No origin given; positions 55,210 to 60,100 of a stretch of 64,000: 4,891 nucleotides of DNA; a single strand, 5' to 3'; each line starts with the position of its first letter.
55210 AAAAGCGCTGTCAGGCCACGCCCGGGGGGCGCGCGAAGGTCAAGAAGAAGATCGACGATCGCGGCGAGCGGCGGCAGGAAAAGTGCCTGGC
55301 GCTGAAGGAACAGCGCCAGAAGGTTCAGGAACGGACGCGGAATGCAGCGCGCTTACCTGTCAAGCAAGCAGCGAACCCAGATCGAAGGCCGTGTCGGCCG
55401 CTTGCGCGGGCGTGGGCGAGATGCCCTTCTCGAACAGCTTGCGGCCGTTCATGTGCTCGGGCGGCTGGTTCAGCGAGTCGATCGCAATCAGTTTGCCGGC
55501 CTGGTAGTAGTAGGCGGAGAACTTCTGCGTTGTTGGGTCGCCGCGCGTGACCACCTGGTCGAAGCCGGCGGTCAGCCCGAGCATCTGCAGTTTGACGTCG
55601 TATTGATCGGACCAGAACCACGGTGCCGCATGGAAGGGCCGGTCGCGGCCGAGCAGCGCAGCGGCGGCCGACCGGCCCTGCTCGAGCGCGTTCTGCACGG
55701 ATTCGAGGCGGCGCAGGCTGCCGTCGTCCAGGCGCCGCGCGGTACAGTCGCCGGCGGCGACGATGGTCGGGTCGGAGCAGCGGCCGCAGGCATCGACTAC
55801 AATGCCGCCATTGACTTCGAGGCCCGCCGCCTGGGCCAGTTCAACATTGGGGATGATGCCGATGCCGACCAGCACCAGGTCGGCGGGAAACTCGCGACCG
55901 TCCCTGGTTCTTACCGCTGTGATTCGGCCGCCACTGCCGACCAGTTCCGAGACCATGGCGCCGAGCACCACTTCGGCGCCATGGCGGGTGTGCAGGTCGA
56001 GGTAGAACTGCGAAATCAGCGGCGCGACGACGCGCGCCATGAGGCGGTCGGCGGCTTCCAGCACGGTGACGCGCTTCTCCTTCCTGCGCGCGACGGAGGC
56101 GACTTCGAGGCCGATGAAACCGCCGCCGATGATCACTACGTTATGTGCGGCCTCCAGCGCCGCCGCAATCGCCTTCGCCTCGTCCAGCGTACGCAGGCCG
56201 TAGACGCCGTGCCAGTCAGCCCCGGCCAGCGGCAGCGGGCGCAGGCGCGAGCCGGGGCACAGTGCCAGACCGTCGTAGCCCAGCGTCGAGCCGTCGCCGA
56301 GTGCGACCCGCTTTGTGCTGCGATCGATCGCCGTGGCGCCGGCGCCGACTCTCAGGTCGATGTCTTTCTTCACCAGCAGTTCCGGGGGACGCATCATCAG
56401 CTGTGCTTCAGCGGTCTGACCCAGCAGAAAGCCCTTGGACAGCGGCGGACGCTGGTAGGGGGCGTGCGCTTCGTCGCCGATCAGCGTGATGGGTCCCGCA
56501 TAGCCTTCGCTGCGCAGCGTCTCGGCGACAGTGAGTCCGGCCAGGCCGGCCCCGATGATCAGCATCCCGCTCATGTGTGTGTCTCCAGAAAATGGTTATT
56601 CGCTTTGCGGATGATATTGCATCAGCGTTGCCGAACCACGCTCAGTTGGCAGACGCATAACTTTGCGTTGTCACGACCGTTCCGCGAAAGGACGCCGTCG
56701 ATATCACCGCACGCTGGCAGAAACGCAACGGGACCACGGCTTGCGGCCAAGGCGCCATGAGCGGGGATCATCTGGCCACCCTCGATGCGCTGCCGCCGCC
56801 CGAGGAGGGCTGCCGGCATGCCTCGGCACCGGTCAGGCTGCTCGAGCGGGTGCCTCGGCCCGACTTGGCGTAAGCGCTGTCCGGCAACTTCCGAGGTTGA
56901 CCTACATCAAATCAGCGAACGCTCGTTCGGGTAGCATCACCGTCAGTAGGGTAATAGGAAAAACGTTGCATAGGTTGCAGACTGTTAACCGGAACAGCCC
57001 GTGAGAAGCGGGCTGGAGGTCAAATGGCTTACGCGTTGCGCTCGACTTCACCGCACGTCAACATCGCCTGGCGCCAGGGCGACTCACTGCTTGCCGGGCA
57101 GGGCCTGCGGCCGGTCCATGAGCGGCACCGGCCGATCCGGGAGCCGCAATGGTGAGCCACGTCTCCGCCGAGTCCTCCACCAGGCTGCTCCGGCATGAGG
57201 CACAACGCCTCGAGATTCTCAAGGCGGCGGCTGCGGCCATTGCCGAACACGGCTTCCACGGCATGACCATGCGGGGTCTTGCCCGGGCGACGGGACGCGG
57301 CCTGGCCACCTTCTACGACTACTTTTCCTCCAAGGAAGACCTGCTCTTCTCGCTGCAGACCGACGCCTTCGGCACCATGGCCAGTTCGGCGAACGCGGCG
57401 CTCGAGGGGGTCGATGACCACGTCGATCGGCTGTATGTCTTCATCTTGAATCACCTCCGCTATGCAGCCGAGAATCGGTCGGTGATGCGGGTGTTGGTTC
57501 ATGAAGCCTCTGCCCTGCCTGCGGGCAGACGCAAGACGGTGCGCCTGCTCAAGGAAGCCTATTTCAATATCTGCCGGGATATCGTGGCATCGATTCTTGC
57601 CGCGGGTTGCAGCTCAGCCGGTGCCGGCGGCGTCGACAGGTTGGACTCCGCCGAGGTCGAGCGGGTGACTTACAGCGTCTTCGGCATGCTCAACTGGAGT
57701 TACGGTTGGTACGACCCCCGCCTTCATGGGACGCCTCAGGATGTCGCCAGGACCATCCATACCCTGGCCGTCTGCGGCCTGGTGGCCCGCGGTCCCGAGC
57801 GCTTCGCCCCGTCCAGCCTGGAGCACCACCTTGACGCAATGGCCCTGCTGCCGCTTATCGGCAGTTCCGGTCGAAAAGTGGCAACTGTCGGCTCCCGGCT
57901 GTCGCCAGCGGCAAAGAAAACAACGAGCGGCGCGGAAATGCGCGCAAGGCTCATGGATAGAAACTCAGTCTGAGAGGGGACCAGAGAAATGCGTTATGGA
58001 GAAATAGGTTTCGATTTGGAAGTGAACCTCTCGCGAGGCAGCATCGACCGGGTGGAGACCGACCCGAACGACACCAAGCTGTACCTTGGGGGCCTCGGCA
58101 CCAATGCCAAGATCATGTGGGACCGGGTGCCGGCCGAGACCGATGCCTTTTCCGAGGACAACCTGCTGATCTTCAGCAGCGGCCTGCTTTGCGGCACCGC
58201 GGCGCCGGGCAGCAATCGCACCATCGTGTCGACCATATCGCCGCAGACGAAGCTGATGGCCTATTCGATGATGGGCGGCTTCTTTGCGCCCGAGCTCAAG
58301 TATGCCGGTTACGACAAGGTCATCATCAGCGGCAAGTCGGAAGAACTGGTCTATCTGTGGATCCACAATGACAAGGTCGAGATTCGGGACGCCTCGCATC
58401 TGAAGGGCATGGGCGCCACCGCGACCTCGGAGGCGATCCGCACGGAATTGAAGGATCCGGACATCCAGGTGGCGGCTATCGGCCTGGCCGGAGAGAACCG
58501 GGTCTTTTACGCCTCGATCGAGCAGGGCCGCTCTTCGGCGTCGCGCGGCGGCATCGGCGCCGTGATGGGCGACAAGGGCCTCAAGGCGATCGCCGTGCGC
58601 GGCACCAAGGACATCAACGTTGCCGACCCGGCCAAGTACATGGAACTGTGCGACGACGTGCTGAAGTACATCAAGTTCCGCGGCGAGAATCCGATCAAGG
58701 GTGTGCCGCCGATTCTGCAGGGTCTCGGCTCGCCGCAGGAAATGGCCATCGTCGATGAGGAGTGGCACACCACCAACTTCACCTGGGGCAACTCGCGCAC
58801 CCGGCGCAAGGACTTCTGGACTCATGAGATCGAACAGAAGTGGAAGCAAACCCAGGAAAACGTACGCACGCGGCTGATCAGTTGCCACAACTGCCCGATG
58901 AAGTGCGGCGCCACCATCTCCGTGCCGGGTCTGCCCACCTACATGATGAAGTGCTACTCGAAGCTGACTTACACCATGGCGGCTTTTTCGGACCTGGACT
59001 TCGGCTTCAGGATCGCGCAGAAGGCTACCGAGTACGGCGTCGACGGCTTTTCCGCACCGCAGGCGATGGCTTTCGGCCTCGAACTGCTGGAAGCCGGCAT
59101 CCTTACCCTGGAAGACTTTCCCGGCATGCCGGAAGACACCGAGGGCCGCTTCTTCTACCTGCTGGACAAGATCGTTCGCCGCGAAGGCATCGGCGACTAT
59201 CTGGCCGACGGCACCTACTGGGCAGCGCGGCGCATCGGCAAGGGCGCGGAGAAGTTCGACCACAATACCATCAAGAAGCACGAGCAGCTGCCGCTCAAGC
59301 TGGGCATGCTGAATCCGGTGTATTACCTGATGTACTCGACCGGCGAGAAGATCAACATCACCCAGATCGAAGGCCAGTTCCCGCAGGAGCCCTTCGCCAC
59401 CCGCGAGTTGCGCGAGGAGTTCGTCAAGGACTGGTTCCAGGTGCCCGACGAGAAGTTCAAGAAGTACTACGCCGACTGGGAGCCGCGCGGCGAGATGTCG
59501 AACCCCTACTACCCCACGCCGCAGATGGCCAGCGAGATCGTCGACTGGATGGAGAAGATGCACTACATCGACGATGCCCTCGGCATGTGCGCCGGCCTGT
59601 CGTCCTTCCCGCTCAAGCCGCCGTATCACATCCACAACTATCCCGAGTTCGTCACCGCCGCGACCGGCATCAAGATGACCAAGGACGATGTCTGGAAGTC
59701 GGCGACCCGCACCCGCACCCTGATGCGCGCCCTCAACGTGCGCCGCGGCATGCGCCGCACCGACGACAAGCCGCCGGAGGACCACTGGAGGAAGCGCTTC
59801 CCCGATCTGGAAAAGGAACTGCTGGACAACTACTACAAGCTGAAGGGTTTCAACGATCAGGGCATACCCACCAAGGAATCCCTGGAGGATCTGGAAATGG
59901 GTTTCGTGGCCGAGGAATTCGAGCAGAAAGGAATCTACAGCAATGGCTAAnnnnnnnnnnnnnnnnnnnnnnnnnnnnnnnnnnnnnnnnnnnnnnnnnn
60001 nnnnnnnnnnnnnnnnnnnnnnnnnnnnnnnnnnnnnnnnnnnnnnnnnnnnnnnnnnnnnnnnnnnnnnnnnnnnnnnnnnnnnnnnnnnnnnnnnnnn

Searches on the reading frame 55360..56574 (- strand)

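Call 19: search_protein_families(library=ncbifam, proteins=[window:55360-56574:-], max_evalue=1e-30)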
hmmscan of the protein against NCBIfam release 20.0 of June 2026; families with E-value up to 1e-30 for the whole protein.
window:55360-56574:- (404 aa): 7 families
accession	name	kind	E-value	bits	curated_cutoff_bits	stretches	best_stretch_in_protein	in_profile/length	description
NF042949.2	3PPDioc_HcaD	equivalog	1.1e-98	330.5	450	1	4-384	4-381/386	3-phenylpropionate/cinnamic acid dioxygenase ferredoxin--NAD(+) reductase subunit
NF041682.1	ant_diox_AndAa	equivalog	5.1e-97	325.1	650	1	4-403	6-406/406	anthranilate 1,2-dioxygenase system ferredoxin--NAD(+) reductase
NF007286.0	PRK09754.1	equivalog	3.8e-89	299.2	447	1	4-401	6-399/400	phenylpropionate dioxygenase ferredoxin reductase subunit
TIGR02374.1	nitri_red_nirB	equivalog_domain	2.8e-44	151.7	578.35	1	5-316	2-311/794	nitrite reductase large subunit NirB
NF003437.0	PRK04965.1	equivalog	4.6e-41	141.1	392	1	3-278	4-275/378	NADH:flavorubredoxin reductase NorW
NF045765.1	PhenlGlyoxDHPadH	equivalog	5.4e-39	134.2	475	1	4-309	5-309/416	NADH-dependent phenylglyoxylate dehydrogenase subunit epsilon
NF007123.0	PRK09564.1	equivalog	1.6e-33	116.1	458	1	57-279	56-285/444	CoA-disulfide reductase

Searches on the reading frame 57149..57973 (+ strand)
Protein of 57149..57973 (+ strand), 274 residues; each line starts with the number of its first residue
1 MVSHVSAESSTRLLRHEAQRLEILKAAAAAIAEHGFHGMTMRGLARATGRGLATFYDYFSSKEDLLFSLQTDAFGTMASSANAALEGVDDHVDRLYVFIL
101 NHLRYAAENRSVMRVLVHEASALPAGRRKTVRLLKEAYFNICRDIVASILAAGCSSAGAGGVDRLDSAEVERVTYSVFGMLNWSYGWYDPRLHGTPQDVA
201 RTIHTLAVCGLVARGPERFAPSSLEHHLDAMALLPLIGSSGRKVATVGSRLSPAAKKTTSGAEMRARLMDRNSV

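Call 19: search_protein_families(library=ncbifam, proteins=[window:57149-57973:+], max_evalue=1e-30)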
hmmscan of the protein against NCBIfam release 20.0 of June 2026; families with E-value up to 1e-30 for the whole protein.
window:57149-57973:+ (274 aa): 0 families

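Call 39: search_protein_families(library=pfam, proteins=[window:57149-57973:+], max_evalue=0.00001)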
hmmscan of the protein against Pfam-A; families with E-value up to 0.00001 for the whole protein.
window:57149-57973:+ (274 aa): 2 families
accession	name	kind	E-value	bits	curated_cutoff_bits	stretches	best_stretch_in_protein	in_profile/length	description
PF17932.6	TetR_C_24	-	5.1e-16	59.4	26.4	1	90-210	3-113/114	Tetracyclin repressor-like, C-terminal domain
PF00440.29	TetR_N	-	3.5e-13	49.6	24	1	23-67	1-45/47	Bacterial regulatory proteins, tetR family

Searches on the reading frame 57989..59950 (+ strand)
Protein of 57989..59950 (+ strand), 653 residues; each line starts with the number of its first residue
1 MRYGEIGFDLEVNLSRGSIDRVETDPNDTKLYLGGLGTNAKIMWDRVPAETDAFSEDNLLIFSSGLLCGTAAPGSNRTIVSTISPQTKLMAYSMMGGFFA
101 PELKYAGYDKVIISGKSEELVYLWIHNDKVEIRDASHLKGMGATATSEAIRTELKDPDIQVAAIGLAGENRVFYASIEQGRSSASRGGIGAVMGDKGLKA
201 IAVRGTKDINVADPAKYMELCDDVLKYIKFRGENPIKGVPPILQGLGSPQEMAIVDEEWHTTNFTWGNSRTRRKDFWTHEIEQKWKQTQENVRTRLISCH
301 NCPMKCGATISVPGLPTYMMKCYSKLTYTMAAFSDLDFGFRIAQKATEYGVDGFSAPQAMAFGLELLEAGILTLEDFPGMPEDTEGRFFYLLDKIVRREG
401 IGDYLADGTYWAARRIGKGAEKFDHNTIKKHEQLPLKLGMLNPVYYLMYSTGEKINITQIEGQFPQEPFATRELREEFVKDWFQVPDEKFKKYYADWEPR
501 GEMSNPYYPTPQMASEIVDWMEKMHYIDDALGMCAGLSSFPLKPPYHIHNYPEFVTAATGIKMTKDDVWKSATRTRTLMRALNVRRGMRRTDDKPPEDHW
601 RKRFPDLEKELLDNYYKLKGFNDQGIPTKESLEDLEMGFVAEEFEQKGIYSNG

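Call 19: search_protein_families(library=ncbifam, proteins=[window:57989-59950:+], max_evalue=1e-30)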
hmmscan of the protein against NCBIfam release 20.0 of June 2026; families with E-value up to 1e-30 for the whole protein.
window:57989-59950:+ (653 aa): 1 family
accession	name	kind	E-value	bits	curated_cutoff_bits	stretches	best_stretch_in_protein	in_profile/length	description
NF007354.0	PRK09849.1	equivalog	2e-70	238.3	868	1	4-331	7-342/703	aldehyde ferredoxin oxidoreductase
